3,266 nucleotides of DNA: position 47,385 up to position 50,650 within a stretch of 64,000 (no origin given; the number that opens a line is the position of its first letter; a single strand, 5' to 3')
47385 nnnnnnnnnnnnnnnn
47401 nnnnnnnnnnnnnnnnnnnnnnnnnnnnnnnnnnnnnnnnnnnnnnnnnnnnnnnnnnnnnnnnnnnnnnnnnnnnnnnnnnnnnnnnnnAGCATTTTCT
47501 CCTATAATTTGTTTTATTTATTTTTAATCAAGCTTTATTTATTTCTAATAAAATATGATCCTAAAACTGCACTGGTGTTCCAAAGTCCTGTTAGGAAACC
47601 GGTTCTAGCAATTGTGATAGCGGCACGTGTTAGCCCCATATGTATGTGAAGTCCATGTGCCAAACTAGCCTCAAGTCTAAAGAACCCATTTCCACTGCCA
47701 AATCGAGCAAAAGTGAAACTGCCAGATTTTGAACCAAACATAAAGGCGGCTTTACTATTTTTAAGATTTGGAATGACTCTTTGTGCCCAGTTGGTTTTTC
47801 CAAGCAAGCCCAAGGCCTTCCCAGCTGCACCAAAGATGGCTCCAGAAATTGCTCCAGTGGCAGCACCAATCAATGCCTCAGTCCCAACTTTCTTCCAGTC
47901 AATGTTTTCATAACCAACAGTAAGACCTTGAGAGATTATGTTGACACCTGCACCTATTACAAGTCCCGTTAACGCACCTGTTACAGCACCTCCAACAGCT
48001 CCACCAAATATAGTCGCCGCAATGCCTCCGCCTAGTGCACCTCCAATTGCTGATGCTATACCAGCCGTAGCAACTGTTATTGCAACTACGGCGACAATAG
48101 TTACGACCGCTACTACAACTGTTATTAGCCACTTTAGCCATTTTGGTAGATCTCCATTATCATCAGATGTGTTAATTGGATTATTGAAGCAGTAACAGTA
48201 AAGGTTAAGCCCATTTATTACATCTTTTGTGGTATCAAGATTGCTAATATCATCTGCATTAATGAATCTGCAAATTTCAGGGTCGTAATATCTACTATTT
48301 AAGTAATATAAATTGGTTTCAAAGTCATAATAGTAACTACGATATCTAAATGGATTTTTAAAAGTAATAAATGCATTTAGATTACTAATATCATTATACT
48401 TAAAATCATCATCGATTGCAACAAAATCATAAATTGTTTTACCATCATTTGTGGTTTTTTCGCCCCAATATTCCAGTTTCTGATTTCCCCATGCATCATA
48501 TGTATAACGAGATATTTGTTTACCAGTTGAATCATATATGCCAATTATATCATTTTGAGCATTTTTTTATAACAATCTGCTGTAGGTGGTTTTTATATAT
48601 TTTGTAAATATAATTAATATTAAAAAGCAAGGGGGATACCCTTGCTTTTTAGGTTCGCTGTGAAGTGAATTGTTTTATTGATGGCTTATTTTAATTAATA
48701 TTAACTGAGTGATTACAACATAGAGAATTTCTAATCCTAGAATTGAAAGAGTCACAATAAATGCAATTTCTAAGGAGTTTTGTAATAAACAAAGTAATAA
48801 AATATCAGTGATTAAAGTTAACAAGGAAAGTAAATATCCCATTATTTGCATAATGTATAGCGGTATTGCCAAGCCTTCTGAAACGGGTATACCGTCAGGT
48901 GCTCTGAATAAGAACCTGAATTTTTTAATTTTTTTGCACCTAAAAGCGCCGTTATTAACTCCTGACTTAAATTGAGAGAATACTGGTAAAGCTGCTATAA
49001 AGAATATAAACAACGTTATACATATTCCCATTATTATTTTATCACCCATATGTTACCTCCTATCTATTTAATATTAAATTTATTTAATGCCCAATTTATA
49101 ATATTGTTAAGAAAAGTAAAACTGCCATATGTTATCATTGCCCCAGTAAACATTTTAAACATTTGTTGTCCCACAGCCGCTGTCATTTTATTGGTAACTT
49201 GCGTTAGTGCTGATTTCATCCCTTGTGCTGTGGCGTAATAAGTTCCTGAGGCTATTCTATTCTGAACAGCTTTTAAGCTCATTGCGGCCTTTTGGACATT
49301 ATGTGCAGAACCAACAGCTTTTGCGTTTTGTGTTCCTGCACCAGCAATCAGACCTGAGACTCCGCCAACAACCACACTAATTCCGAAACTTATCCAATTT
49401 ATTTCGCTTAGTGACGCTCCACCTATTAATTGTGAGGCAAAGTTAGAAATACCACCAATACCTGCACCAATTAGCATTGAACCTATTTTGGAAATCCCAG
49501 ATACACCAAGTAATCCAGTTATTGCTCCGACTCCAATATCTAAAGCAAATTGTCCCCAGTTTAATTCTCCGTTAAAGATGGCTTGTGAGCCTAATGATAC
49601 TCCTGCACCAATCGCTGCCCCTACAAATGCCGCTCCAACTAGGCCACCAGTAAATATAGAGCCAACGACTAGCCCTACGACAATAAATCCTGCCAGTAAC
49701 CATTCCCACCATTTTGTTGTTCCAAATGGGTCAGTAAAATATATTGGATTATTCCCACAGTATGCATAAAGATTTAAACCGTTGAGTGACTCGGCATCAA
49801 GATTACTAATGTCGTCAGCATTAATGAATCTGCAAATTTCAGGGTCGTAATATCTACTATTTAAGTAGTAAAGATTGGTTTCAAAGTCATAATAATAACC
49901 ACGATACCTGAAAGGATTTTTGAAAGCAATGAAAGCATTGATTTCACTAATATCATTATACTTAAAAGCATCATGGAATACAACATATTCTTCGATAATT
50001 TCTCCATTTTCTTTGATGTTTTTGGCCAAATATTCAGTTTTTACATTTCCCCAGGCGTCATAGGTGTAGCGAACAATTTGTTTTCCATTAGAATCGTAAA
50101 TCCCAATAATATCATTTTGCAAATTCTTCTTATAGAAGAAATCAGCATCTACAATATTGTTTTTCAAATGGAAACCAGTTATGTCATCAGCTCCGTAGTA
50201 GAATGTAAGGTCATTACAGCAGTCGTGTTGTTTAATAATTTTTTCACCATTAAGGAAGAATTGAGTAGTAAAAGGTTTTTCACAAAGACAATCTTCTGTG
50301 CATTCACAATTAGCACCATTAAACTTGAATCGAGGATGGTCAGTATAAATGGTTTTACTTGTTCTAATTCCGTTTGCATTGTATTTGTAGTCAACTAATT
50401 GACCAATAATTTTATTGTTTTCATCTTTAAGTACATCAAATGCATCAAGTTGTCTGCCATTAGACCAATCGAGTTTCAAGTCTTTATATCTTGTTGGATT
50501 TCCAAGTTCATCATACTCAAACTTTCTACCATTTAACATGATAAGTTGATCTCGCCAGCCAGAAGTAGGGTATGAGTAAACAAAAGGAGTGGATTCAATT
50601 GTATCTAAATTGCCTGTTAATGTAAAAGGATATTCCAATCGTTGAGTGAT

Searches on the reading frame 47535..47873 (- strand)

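Call 5: search_protein_families(library=pfam, proteins=[window:47535-47873:-], max_evalue=0.1)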
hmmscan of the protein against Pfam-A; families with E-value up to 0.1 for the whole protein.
window:47535-47873:- (112 aa): 1 family
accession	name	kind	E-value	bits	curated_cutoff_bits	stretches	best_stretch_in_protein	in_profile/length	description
PF13436.11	Gly-zipper_OmpA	-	0.072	13.3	27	1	2-19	10-27/44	Glycine-zipper domain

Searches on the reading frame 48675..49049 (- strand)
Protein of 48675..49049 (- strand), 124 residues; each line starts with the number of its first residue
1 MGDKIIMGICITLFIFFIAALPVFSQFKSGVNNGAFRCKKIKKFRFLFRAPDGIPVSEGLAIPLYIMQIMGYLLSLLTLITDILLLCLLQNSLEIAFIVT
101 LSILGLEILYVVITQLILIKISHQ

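Call 5: search_protein_families(library=pfam, proteins=[window:48675-49049:-], max_evalue=0.1)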
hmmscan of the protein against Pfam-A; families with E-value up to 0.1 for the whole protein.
window:48675-49049:- (124 aa): 1 family
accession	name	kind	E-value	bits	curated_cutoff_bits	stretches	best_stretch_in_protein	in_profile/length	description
PF18786.7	Importin_rep_2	-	0.035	14.4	26.9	1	64-79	5-20/44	Importin 13 repeat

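Call 70: search_protein_families(library=phrogs, proteins=[window:48675-49049:-], max_evalue=0.01)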
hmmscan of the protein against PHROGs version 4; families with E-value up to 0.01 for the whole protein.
window:48675-49049:- (124 aa): 0 families

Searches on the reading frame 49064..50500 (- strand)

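Call 70: search_protein_families(library=phrogs, proteins=[window:49064-50500:-], max_evalue=0.01)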
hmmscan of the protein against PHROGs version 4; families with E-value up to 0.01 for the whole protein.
window:49064-50500:- (478 aa): 1 family
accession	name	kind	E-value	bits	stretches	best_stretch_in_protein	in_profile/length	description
phrog_10385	-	unknown function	6.1e-16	57.8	1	193-263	2028-2096/2333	-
